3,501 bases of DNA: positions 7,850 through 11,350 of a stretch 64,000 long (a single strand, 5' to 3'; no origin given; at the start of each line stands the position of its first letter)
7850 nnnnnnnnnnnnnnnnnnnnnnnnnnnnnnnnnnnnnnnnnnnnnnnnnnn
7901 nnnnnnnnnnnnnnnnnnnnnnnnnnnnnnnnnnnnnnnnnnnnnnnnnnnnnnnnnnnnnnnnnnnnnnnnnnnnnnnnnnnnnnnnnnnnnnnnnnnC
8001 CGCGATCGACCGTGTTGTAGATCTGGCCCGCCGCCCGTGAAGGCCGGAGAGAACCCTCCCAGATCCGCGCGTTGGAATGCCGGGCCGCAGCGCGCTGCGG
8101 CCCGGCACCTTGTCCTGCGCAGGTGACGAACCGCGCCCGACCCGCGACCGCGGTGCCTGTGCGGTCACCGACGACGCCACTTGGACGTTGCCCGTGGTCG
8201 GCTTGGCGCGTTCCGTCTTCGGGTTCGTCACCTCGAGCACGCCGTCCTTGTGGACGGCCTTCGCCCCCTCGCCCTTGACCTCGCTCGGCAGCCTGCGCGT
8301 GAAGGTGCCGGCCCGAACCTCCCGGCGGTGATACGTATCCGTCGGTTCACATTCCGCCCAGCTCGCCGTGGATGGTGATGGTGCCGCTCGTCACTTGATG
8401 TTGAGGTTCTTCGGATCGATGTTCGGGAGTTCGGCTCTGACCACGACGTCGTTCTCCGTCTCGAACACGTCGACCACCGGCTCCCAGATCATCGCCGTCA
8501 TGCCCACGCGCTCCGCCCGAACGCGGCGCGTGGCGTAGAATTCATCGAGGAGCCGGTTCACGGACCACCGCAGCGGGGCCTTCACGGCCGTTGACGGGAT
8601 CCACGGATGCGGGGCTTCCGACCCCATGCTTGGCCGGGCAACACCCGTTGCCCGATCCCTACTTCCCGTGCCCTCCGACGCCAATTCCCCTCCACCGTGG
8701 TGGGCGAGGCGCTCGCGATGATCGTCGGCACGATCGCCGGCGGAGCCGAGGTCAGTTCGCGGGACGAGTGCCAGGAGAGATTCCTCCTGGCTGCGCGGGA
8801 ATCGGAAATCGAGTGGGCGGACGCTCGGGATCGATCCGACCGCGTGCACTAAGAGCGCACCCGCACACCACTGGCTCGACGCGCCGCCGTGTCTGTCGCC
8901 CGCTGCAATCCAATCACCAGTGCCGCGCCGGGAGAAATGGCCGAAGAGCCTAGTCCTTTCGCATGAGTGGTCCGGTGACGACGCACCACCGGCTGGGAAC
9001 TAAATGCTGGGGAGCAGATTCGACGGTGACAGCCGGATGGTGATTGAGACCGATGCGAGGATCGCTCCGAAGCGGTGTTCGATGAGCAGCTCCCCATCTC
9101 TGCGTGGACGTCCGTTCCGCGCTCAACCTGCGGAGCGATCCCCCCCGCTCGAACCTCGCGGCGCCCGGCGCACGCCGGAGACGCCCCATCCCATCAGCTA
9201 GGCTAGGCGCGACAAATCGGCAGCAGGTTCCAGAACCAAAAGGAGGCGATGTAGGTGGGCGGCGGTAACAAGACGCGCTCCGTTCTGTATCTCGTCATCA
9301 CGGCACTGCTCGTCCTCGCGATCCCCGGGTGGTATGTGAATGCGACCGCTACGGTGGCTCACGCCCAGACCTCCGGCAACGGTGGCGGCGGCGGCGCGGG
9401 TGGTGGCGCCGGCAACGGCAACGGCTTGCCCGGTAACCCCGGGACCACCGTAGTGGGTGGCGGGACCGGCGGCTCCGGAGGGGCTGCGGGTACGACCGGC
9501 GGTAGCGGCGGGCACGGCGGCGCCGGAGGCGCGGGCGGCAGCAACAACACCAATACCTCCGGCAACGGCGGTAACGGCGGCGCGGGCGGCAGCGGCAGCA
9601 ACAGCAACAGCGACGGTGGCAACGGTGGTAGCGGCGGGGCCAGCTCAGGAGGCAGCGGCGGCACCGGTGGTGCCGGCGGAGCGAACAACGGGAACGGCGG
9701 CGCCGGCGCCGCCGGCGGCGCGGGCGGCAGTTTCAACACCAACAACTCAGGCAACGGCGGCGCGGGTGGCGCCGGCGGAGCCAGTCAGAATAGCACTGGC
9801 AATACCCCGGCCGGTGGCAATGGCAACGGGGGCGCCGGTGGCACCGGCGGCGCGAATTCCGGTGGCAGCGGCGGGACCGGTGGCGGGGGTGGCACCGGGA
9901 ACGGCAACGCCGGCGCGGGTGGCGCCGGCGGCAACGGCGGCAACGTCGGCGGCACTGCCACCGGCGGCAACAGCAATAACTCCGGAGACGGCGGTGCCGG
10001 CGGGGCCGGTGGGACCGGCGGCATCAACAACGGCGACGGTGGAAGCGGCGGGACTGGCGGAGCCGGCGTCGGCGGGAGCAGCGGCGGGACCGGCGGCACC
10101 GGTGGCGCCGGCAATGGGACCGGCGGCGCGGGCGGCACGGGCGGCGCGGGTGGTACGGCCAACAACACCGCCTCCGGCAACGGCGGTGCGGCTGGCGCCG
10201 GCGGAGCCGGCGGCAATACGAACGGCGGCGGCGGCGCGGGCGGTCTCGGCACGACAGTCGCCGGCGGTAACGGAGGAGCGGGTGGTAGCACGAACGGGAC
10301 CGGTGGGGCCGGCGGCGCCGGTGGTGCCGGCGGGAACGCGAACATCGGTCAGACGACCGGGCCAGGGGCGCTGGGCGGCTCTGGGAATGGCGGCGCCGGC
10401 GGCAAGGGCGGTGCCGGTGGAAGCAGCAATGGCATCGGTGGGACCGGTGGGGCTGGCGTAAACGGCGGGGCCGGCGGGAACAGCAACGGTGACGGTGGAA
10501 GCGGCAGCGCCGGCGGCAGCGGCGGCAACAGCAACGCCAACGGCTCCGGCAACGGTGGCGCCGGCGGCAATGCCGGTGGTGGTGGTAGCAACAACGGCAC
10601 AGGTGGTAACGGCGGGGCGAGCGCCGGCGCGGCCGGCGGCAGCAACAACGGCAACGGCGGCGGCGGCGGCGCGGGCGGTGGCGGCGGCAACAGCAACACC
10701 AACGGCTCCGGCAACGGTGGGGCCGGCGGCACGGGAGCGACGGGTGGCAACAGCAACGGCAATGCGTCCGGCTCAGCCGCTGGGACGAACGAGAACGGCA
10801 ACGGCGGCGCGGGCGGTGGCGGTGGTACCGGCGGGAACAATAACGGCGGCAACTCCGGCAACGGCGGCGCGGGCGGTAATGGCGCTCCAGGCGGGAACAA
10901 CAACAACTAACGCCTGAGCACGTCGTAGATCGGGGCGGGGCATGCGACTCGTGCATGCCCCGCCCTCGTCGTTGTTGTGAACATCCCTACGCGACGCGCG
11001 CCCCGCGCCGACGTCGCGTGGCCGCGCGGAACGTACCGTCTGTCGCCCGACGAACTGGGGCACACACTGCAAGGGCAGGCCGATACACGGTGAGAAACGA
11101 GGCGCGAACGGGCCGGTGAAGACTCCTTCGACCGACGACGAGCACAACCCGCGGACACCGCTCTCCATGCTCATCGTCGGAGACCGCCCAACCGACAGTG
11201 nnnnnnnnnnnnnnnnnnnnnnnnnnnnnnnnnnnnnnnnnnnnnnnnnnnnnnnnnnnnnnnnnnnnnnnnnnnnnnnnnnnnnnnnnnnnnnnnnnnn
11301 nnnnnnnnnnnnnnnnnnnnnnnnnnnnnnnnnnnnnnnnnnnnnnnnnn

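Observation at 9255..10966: Secreted 551-aa (Gly-Gly-X)n repeat protein: PGRS-like / polyproline-II antifreeze-like, outside Mycobacterium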

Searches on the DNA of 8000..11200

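Call 46: search_rna_families(source=window, start=8000, end=11200, threshold=evalue, max_evalue=1)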
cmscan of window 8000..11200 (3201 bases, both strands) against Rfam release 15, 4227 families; matches with E-value up to 1: 2.
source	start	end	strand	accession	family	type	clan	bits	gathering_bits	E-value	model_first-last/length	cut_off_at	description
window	9918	9971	-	RF01059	mir-598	Gene; miRNA;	-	20.4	69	0.77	1-80/80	no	mir-598 microRNA precursor family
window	8076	8114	-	RF00084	CsrC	Gene; sRNA;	CL00106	13.5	61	0.52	204-244/255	no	CsrC RNA family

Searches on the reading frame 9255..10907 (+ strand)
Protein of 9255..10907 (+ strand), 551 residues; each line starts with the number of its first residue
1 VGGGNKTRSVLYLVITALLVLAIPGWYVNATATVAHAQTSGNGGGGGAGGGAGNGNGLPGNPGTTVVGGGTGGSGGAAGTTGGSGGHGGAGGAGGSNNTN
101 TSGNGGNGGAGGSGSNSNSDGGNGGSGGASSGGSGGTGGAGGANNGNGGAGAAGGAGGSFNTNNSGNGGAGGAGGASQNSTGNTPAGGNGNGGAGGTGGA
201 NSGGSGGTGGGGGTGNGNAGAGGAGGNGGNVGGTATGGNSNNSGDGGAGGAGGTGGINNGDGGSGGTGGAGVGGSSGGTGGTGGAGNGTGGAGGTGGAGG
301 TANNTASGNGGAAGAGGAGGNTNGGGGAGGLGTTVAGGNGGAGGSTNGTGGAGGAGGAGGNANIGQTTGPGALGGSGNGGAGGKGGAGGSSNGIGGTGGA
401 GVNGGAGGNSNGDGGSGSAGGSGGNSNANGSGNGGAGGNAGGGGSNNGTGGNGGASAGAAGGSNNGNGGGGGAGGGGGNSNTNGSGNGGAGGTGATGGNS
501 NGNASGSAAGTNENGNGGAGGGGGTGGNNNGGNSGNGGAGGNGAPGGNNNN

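Call 3: search_protein_families(library=pfam, proteins=[window:9255-10907:+], max_evalue=10)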
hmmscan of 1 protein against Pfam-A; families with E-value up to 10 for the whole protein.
window:9255-10907:+ (551 aa): 0 families

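Call 4: search_protein_families(library=ncbifam, proteins=[window:9255-10907:+], max_evalue=10)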
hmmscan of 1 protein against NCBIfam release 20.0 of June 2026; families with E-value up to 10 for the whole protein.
window:9255-10907:+ (551 aa): 0 families

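Call 7: find_homologous_proteins(query=window:9255-10907:+, max_evalue=0.001)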
Query window:9255-10907:+: 8000 candidates shared short words with the query, none scored E <= 0.001.

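Call 8: find_encoding_contigs(protein=window:9255-10907:+, flank=10000, max_places=6)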
Protein window:9255-10907:+ (551 aa): no gene with exactly this product is on record in the collection.

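Call 14: find_encoding_contigs(protein=window:9255-10907:+, flank=10000, max_places=10)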
Protein seq(551 aa) (551 aa): no gene with exactly this product is on record in the collection.

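Call 15: list_cluster_members(proteins=[window:9255-10907:+])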
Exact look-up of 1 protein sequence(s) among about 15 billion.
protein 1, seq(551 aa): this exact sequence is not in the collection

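Call 19: find_related_loci(query=window:9255-10907:+, collection=metagenome_contigs, flank=6000)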
Query seq(551 aa) (551 aa) in metagenome_contigs; peptide patterns used: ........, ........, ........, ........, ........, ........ (x = any residue, [..] = any of these).
593 stretches matched a pattern; 1 encode a relative of the query (tblastn E <= 1e-3); 1 distinct loci.
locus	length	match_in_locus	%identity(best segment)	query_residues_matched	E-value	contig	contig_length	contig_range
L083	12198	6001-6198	71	2-67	2e-8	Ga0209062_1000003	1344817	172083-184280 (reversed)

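Call 26: search_solved_structures(query=window:9255-10907:+, max_evalue=10, show_alignments=2)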
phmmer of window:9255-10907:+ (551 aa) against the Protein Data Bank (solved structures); distinct sequences matched with E-value up to 10: 0.

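Call 34: search_protein_representatives(protein=window:9255-10907:+)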
Query: 551 residues. Proteins with E-value up to 0.001 (for the whole library): 0; up to 1e-10: 0; up to 1e-30: 0. The best 0 are listed.

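Call 48: predict_structure(protein=window:9255-10907:+)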
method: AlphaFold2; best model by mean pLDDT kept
length: 551 residues; sequences in the alignment: 1
mean_pLDDT: 27.7   pTM: 0.21
mean pLDDT of the five models: 27.7, 26.5, 25.4, 25.1, 22.7
residues with pLDDT >= 90: 0; 70-90: 0; 50-70: 1; < 50: 550
segments of 3 or more residues with pLDDT < 50: 1-7, 9-551
pLDDT, mean of each block of 10 residues (from residue 1): 38 43 32 28 29 29 27 28 25 30 26 26 27 26 28 27 29 27 29 27 27 29 30 28 26 29 26 27 29 29 26 25 26 25 28 27 29 26 26 26 27 25 27 25 28 24 29 27 25 26 24 28 28 27 28 23
secondary structure, 60 per line:
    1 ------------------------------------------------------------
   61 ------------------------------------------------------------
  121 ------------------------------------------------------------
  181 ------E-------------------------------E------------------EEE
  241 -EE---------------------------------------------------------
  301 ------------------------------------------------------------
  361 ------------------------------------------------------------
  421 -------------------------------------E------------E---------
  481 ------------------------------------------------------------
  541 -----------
elements in order: E238-240

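Call 54: find_homologous_proteins(query=window:9255-10907:+, max_evalue=10)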
Query window:9255-10907:+ (551 aa): 1 proteins with E <= 10 among 8000 candidates.
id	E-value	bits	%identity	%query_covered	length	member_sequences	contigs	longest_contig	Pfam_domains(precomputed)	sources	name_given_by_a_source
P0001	4.3e-1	27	30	9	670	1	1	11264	-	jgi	jgi:YVTN family beta-propeller protein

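Call 66: search_dna_similar(query=window:9255-10907:+, collection=plasmids, mode=protein, max_rows=15, max_evalue=0.01)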
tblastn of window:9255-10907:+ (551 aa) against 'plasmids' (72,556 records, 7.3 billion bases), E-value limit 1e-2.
No match.

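Call 72: search_dna_similar(query=window:9255-10907:+, collection=phages, mode=protein, max_rows=10, max_evalue=0.01)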
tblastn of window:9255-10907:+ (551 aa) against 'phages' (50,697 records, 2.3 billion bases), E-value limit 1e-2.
No match.

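Call 73: search_protein_families(library=phrogs, proteins=[window:9255-10907:+], max_evalue=1)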
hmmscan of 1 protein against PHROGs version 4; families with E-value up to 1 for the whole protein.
window:9255-10907:+ (551 aa): 0 families

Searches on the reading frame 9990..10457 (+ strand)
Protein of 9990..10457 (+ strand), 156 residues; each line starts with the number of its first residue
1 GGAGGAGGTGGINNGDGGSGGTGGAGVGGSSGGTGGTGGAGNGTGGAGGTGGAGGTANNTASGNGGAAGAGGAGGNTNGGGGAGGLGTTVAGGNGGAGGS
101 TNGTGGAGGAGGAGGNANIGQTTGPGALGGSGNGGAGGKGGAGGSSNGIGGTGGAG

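Call 64: predict_structure(alignment_id=A4)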
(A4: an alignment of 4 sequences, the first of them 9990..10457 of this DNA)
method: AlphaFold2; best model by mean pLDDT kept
length: 156 residues; sequences in the alignment: 4
mean_pLDDT: 36.1   pTM: 0.18
mean pLDDT of the five models: 36.1, 36.0, 35.1, 35.1, 28.7
residues with pLDDT >= 90: 0; 70-90: 0; 50-70: 0; < 50: 156
segments of 3 or more residues with pLDDT < 50: 1-156
pLDDT, mean of each block of 10 residues (from residue 1): 34 34 37 38 35 37 36 34 33 31 38 40 40 38 37 30
secondary structure, 60 per line:
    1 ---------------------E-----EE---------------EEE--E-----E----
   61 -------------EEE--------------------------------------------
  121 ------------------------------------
elements in order: E45-47 E74-76
